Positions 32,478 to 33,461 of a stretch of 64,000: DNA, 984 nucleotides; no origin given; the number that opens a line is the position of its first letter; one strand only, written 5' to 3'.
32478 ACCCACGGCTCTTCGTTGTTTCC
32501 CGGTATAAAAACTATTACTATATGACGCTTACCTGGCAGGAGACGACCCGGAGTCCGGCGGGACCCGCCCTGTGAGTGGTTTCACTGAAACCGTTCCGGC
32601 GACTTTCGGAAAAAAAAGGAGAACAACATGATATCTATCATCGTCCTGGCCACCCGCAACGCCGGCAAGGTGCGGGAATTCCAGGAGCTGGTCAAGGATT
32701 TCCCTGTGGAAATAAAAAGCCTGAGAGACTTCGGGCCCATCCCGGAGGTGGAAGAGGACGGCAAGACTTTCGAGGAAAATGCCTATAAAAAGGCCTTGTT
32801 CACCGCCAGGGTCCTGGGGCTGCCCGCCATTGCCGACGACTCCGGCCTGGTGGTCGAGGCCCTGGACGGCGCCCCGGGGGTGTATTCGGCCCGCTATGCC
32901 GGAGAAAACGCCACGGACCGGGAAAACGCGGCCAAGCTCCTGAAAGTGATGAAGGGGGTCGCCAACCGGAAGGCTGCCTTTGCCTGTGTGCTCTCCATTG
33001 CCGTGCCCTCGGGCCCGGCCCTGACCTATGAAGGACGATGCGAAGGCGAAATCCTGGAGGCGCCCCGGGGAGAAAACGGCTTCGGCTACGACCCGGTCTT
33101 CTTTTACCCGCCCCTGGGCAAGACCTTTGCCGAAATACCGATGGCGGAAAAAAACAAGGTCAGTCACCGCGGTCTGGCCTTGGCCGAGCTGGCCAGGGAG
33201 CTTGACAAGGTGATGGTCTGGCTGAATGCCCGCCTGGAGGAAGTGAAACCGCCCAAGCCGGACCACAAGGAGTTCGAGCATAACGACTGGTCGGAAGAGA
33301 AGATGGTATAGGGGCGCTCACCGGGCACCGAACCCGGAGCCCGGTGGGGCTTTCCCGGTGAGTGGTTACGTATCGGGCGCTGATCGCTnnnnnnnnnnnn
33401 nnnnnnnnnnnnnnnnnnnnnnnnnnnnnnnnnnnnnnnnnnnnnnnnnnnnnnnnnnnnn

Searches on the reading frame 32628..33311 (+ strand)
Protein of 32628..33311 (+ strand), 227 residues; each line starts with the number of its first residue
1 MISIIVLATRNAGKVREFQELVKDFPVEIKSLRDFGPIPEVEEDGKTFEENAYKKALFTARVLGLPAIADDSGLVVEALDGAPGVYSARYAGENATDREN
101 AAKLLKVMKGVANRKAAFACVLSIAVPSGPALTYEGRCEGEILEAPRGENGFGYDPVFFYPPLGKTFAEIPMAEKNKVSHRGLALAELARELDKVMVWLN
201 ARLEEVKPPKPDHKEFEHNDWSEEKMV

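Call 41: search_protein_families(library=pfam, proteins=[window:32628-33311:+], max_evalue=0.00001)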
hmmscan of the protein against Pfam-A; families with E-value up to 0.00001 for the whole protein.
window:32628-33311:+ (227 aa): 1 family
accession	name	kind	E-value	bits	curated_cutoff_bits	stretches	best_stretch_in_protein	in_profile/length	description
PF01725.21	Ham1p_like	-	3.8e-70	236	22.5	1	5-189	1-184/186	Ham1 family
